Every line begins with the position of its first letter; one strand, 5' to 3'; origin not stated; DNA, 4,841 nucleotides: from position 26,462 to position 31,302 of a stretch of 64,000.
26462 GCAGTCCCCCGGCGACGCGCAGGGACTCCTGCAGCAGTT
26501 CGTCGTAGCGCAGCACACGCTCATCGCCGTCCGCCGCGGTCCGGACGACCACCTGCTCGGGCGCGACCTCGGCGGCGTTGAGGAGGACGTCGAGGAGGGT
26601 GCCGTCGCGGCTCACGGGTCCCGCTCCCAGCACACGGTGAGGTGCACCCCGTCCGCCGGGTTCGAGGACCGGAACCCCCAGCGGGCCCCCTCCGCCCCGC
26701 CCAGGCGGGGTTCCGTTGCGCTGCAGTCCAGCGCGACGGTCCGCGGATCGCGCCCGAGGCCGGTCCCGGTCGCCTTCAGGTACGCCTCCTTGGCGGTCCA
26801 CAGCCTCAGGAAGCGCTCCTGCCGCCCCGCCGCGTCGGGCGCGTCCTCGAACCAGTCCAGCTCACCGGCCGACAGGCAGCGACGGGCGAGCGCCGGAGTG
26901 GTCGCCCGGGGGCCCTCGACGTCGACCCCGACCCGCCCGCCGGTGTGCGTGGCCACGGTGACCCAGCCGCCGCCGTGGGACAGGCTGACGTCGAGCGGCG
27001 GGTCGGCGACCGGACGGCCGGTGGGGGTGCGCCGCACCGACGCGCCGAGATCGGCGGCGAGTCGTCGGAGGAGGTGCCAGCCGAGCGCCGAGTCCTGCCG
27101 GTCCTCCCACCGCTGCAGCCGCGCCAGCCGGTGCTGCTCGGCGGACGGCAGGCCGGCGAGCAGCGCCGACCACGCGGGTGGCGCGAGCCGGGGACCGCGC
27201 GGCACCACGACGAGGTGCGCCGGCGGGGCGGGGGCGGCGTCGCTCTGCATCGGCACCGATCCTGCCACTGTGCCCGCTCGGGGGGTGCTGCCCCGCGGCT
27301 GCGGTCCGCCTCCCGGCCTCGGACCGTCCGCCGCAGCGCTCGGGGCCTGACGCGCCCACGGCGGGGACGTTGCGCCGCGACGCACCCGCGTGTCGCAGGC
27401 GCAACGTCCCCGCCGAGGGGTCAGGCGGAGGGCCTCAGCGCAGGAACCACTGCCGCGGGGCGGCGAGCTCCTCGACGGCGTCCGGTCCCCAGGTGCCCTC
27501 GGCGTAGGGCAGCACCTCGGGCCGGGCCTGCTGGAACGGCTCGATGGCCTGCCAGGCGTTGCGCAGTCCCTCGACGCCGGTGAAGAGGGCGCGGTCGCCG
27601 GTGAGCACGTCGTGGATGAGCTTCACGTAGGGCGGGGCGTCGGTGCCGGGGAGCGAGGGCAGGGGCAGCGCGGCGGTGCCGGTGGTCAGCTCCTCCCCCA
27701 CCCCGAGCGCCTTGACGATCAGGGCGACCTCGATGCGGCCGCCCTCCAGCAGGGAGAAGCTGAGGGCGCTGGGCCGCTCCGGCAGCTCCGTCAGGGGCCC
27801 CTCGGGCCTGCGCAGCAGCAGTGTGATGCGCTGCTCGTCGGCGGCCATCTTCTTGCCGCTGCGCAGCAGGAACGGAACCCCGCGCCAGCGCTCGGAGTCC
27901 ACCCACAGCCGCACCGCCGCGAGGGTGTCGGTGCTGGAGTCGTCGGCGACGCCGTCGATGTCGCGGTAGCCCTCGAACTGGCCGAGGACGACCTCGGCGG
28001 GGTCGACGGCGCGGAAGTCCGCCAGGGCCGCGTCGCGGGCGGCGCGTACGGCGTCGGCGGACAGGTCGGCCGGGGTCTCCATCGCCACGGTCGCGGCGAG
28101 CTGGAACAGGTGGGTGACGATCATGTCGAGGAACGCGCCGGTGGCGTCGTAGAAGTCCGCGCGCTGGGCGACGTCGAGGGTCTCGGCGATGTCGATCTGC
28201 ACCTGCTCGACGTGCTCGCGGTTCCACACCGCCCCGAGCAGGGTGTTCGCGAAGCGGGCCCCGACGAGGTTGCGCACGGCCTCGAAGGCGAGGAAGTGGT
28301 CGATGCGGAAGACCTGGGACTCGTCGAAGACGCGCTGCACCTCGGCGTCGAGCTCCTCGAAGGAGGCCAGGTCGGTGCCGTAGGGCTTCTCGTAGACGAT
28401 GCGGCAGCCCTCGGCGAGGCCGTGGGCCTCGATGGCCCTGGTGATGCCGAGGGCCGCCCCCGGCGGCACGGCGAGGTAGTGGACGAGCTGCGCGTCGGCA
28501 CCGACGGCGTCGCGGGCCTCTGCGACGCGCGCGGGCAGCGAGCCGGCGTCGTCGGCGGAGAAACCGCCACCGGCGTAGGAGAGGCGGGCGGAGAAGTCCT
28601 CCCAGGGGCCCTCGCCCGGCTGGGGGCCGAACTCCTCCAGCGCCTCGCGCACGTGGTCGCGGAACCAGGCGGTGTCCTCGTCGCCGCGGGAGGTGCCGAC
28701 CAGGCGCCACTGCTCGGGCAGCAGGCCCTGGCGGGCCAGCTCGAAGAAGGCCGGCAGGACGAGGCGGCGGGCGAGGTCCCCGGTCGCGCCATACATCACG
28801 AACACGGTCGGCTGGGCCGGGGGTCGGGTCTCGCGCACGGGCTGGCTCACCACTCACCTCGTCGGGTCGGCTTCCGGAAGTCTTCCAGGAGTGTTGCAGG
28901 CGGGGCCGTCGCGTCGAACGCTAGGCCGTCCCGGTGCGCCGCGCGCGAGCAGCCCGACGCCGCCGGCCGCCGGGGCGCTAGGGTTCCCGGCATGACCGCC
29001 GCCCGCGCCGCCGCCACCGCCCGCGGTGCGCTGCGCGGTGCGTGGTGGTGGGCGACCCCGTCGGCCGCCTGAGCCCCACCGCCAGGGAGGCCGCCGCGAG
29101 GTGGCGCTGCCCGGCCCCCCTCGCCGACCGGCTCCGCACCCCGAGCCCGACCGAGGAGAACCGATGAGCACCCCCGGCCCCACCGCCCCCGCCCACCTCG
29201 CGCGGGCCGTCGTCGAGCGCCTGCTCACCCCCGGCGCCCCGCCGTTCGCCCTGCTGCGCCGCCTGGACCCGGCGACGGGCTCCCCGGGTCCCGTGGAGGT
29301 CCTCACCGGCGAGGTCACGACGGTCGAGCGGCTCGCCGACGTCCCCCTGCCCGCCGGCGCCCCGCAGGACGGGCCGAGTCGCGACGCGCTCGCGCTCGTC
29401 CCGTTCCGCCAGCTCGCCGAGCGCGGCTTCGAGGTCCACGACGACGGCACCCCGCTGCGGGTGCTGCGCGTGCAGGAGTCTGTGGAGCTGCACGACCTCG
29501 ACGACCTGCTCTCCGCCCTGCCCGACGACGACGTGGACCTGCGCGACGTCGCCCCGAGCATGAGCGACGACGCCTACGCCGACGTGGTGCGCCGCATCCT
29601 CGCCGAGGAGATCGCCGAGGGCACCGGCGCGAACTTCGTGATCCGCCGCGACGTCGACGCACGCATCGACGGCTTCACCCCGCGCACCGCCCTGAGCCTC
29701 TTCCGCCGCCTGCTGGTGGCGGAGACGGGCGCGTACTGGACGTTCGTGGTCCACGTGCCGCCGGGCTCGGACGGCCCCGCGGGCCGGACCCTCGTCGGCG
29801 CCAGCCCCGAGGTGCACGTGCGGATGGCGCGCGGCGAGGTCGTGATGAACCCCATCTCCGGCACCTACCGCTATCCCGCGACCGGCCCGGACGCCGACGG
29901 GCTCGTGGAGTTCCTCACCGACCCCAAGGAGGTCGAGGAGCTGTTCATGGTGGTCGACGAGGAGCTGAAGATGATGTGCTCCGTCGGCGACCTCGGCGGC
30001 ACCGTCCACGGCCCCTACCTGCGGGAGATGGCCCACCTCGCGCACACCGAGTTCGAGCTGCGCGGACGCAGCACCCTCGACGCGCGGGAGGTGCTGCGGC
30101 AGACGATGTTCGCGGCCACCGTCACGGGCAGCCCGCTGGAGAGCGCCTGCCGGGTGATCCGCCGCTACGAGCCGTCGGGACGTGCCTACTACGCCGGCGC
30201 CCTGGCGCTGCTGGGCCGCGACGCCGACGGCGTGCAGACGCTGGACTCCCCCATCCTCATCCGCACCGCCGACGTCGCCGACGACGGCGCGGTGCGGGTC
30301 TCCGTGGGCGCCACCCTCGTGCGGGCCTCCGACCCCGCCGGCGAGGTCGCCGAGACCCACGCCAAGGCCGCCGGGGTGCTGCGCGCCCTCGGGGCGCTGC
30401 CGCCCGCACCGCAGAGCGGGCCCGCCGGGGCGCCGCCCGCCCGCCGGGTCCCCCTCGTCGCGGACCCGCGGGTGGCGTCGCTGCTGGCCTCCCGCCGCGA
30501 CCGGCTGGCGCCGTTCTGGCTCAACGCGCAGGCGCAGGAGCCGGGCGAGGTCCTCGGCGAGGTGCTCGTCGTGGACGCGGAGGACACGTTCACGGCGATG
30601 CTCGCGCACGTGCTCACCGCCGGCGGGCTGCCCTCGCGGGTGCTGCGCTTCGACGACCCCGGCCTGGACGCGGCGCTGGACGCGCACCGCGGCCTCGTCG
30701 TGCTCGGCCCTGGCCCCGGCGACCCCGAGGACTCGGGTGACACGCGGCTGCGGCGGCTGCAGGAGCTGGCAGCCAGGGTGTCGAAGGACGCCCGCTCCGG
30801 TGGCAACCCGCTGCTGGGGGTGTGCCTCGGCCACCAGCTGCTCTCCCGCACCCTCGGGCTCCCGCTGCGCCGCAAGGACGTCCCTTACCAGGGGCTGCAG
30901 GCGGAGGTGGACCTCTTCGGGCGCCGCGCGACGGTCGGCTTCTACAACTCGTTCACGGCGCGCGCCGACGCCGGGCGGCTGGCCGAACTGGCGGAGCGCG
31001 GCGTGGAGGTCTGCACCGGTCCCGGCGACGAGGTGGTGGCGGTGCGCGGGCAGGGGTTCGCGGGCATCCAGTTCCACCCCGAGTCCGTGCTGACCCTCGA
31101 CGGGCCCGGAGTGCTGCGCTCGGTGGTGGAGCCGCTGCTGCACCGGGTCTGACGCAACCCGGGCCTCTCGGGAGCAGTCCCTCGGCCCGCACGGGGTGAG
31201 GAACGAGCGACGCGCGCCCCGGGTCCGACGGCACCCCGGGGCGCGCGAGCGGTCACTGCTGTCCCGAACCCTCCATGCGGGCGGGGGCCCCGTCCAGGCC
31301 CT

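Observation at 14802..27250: Minimal two-gene biosynthetic locus: Sfp-type PPTase start-coupled to a single 3,937-aa FAAL-PKS-NRPS megasynthase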

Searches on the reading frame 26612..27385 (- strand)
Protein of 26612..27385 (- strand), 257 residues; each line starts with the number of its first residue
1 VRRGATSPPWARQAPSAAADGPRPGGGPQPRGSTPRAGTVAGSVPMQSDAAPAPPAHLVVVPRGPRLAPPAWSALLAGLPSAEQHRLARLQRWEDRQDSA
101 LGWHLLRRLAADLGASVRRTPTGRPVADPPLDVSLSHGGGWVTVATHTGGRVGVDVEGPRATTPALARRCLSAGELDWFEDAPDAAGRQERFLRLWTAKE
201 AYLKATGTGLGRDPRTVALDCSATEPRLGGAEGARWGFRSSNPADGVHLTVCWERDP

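Call 5: search_protein_families(library=pfam, proteins=[window:26612-27385:-], max_evalue=0.01)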
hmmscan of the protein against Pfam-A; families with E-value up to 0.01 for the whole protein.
window:26612-27385:- (257 aa): 2 families
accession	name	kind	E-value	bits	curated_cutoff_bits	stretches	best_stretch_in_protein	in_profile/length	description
PF01648.25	ACPS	-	6.2e-17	62.1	25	1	151-252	1-111/111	4'-phosphopantetheinyl transferase superfamily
PF22624.1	AASDHPPT_N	-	0.00043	20.9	27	1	71-148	9-99/100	4'-phosphopantetheinyl transferase, N-terminal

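Call 9: search_protein_families(library=ncbifam, proteins=[window:26612-27385:-], max_evalue=1)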
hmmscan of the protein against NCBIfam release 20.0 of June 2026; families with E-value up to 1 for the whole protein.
window:26612-27385:- (257 aa): 8 families
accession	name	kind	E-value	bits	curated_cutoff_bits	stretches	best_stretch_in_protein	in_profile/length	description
NF042922.1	4PPT_HetI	equivalog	3.3e-12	46.2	370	1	122-226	89-198/235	4'-phosphopantetheinyl transferase HetI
NF007676.0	PRK10351.1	equivalog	1.7e-09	37.6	174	1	117-208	51-145/195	4'-phosphopantetheinyl transferase AcpT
TIGR00556.1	pantethn_trn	domain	1.1e-06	28.8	45.35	1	152-222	5-79/128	phosphopantetheine--protein transferase domain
NF047349.1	4PPT_AusB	equivalog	4.3e-05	23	225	1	131-213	81-155/205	aureusimine biosynthesis 4'-phosphopantetheinyl transferase AusB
NF011254.0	PRK14660.1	equivalog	0.013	15.4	195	1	168-212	28-69/125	holo-[acyl-carrier-protein] synthase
NF011253.0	PRK14659.1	equivalog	0.015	15.9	156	1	184-213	44-73/123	holo-[acyl-carrier-protein] synthase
TIGR00516.1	acpS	equivalog_domain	0.027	14.8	59.8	1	166-213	26-70/125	holo-ACP synthase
NF011250.0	PRK14656.1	equivalog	0.067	13.3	175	1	166-210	26-67/126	holo-[acyl-carrier-protein] synthase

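Call 42: find_homologous_proteins(query=window:26612-27250:-, max_evalue=1e-8)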
Query window:26612-27250:- (212 aa): 181 proteins with E <= 1e-8 among 6483 candidates; the best 120 are listed.
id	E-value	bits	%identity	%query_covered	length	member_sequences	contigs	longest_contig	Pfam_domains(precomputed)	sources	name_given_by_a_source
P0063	3.0e-137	474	100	100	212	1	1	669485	PF01648.26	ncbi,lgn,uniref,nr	ncbi:4'-phosphopantetheinyl transferase [Kineococcus xinjiangensis]|uniref:4'-phosphopantetheinyl tr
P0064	1.8e-87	311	68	100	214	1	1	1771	PF01648.26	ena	-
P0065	5.8e-87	309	69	100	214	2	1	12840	PF01648.26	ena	-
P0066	8.7e-87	309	68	100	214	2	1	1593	PF01648.26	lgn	-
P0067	3.7e-86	307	67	100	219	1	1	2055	PF01648.26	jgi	jgi:hypothetical protein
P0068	2.4e-82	294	67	100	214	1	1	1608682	PF01648.26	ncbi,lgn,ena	-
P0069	8.6e-82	292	68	97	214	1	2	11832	PF01648.26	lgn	-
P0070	1.8e-77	278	63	99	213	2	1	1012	PF01648.26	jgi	jgi:phosphopantetheinyl transferase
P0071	1.9e-77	278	66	94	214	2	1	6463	PF01648.26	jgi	jgi:4'-phosphopantetheinyl transferase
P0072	6.1e-76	273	66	94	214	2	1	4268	PF01648.26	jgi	jgi:4'-phosphopantetheinyl transferase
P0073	8.0e-76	273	63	99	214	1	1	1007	PF01648.26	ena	-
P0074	1.6e-75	272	67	94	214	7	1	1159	PF01648.26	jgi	-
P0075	5.3e-75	270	64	100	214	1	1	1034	PF01648.26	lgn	-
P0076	8.8e-75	269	64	96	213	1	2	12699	PF01648.26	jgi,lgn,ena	jgi:4'-phosphopantetheinyl transferase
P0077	2.9e-74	268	63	100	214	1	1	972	PF01648.26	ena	-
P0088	5.1e-66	241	58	92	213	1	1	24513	PF01648.26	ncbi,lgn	-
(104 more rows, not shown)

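Call 43: find_encoding_contigs(protein=P0063, flank=10000, max_places=2)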
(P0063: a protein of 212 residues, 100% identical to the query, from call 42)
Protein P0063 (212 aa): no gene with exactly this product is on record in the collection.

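Call 44: find_encoding_contigs(protein=P0068, flank=10000, max_places=1)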
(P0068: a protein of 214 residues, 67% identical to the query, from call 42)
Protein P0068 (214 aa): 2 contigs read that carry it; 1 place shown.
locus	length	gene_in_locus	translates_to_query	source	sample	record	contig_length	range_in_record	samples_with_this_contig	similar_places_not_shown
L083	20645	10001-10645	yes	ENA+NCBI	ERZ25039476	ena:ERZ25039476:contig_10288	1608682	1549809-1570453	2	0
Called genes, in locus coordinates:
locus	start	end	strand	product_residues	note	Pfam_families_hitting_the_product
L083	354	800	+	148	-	PF13489:Methyltransf_23 (weak), PF13847:Methyltransf_31, PF13649:Methyltransf_25, PF08241:Methyltransf_11, PF08242:Methyltransf_12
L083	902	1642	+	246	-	-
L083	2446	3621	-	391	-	PF07995:GSDH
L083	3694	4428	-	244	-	PF02585:PIG-L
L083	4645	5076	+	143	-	PF04978:MST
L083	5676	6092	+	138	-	-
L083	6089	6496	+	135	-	PF00392:GntR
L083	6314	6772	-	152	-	-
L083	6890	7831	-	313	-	PF01636:APH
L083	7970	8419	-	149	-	PF13302:Acetyltransf_3, PF00583:Acetyltransf_1 (weak)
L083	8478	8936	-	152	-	PF01636:APH (weak)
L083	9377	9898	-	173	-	PF13671:AAA_33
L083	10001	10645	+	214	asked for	PF01648:ACPS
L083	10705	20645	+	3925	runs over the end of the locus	PF00501:AMP-binding, PF00550:PP-binding, PF00109:ketoacyl-synt, PF02801:Ketoacyl-synt_C, PF16197:KAsynt_C_assoc, PF22621:CurL-like_PKS_C, PF00698:Acyl_transf_1, PF00106:adh_short, +8 more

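Call 45: find_encoding_contigs(protein=P0088, flank=10000, max_places=1)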
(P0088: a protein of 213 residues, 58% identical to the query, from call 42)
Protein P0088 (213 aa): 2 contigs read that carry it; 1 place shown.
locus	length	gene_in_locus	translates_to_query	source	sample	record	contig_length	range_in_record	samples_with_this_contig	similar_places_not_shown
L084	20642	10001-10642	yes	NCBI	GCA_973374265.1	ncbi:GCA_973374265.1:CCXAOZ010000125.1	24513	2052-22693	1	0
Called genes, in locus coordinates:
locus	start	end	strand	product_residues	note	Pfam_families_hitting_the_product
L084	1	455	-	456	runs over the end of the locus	PF03315:SDH_beta, PF03313:SDH_alpha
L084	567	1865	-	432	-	PF00464:SHMT, PF00155:Aminotran_1_2 (weak), PF01041:DegT_DnrJ_EryC1 (weak)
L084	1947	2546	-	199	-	PF00753:Lactamase_B, PF12706:Lactamase_B_2 (weak)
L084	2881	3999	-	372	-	PF07786:HGSNAT_cat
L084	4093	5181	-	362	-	PF08240:ADH_N, PF00107:ADH_zinc_N, PF13602:ADH_zinc_N_2 (weak)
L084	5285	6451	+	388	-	PF00583:Acetyltransf_1, PF13527:Acetyltransf_9, PF13508:Acetyltransf_7, PF17668:Acetyltransf_17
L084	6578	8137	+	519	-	PF00270:DEAD, PF04851:ResIII (weak), PF00271:Helicase_C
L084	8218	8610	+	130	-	PF04542:Sigma70_r2 (weak)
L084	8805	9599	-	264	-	PF00561:Abhydrolase_1, PF12146:Hydrolase_4, PF12697:Abhydrolase_6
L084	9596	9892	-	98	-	-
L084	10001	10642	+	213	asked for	PF01648:ACPS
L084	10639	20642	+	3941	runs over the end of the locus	?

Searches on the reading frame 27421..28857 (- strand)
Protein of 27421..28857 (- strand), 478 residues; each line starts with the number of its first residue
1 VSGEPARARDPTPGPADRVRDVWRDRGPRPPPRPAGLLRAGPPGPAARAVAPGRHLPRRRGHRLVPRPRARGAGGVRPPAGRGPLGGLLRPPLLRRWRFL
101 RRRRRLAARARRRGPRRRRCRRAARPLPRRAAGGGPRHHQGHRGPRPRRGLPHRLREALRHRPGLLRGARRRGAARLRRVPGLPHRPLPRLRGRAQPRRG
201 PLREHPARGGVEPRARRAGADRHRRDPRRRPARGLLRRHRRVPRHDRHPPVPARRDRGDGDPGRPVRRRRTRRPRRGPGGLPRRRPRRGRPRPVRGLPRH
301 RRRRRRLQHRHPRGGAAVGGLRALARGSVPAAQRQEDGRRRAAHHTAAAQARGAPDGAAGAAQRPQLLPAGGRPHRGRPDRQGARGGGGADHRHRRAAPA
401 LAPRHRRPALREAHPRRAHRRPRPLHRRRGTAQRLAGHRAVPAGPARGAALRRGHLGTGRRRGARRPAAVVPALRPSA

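Call 5: search_protein_families(library=pfam, proteins=[window:27421-28857:-], max_evalue=0.01)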
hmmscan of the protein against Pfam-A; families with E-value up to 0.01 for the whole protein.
window:27421-28857:- (478 aa): 0 families

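Call 7: search_protein_families(library=pfam, proteins=[window:27435-28853:-], max_evalue=0.001)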
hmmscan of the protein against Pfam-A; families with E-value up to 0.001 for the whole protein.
window:27435-28853:- (472 aa): 2 families
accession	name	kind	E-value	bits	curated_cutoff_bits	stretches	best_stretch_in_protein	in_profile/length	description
PF02781.21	G6PD_C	-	3.7e-62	210.5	27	1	199-466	3-290/296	Glucose-6-phosphate dehydrogenase, C-terminal domain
PF00479.28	G6PD_N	-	2.9e-42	145.8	22.1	1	19-195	1-183/183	Glucose-6-phosphate dehydrogenase, NAD binding domain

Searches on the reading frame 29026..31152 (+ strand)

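Call 7: search_protein_families(library=pfam, proteins=[window:29026-31152:+], max_evalue=0.001)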
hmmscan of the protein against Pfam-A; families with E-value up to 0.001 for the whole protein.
window:29026-31152:+ (708 aa): 2 families
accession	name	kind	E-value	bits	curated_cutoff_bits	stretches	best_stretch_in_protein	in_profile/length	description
PF00425.24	Chorismate_bind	-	8.2e-35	121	27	1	182-447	3-257/257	chorismate binding enzyme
PF00117.34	GATase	-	5.3e-25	88.6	22.8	1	514-699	1-185/190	Glutamine amidotransferase class-I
